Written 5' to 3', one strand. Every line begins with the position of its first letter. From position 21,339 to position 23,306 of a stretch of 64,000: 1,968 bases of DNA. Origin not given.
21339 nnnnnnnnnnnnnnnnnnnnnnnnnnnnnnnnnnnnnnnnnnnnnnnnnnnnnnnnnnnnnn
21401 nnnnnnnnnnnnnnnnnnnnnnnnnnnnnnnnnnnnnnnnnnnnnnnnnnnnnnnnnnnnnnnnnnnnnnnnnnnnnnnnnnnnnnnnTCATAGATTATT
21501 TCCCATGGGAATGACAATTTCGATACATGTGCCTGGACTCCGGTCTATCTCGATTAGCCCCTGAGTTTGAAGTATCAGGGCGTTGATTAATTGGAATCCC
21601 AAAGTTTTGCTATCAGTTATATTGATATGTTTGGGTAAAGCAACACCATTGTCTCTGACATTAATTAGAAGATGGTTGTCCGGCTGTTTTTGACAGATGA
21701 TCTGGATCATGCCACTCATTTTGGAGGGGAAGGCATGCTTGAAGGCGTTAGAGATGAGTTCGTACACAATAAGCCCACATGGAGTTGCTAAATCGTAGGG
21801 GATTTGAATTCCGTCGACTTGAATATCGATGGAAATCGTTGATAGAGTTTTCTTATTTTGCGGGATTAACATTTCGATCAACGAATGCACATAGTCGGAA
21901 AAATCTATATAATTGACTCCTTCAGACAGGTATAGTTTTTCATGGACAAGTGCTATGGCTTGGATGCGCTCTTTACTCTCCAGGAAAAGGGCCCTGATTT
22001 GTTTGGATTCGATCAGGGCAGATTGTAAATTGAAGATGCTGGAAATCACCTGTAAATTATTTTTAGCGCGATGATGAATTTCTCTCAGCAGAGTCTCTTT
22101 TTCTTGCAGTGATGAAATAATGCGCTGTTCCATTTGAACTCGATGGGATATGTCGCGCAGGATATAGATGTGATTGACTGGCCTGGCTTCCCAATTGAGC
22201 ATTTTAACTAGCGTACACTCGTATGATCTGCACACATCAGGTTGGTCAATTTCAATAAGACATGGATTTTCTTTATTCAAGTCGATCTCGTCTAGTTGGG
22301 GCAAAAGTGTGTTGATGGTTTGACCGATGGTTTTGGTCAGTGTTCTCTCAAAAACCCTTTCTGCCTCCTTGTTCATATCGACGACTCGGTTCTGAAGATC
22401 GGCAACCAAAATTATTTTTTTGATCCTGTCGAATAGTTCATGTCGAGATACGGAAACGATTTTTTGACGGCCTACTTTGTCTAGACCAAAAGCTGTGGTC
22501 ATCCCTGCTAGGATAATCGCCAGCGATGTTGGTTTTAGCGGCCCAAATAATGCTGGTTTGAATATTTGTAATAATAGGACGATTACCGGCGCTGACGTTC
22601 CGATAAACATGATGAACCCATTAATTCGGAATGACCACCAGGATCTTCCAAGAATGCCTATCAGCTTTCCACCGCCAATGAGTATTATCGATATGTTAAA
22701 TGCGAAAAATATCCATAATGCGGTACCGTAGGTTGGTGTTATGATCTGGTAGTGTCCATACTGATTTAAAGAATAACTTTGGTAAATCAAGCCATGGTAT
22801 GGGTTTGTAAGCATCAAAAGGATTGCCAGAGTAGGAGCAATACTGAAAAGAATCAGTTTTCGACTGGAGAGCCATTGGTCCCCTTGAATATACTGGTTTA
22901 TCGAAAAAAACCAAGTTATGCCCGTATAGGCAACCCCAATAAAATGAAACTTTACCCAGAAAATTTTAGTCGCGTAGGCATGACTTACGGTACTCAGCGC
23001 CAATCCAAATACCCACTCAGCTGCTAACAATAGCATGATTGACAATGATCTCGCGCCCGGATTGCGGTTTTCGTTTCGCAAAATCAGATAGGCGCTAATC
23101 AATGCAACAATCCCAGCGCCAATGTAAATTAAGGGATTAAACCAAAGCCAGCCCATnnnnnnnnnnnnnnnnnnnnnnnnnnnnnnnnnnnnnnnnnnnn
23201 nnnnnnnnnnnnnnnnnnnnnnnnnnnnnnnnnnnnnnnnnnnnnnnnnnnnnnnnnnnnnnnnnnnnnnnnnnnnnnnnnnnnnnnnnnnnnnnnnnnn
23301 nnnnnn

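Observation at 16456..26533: Six tightly coupled 7TM-PAS-HisKA_2 sensor kinases organised as three (B,A) gene pairs, with no response regulator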

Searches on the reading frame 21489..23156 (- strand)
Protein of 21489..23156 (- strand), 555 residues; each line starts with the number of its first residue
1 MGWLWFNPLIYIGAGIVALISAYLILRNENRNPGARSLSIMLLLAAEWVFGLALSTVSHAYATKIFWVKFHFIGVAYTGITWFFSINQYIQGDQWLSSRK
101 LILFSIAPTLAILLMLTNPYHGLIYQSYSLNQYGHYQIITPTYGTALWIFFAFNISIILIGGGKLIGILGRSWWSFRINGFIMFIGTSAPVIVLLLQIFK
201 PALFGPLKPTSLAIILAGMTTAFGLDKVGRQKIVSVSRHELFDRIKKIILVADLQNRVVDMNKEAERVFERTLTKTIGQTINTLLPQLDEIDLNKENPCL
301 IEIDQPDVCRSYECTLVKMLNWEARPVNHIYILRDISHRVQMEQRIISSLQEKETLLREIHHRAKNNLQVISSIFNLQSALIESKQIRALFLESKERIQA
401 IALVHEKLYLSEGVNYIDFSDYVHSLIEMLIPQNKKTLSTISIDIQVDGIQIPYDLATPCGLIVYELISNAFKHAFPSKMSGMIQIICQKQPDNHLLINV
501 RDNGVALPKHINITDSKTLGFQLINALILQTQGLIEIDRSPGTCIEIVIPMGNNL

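Call 4: search_protein_families(library=pfam, proteins=[window:21489-23156:-], max_evalue=0.01)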
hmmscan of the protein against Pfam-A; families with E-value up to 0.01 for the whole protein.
window:21489-23156:- (555 aa): 7 families
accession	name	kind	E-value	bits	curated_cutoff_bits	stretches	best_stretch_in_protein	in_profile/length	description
PF16927.11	HisKA_7TM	-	5.6e-35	121.7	28.6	1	12-225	3-214/224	N-terminal 7TM region of histidine kinase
PF07568.18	HisKA_2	-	4.8e-24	84.7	22.3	1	359-431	1-73/76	Histidine kinase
PF02518.31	HATPase_c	-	1.9e-08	35.1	26.4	1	462-551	8-109/111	Histidine kinase-, DNA gyrase B-, and HSP90-like ATPase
PF07536.20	HWE_HK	-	5.6e-06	27.4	22.8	1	359-426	1-65/83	HWE histidine kinase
PF08448.16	PAS_4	-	0.00091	19.9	23.1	1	242-289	1-48/110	PAS fold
PF13581.12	HATPase_c_2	-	0.00095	19.6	27.4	1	455-510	27-82/127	Histidine kinase-like ATPase domain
PF00989.32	PAS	-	0.0014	19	22.6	1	241-292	6-57/113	PAS fold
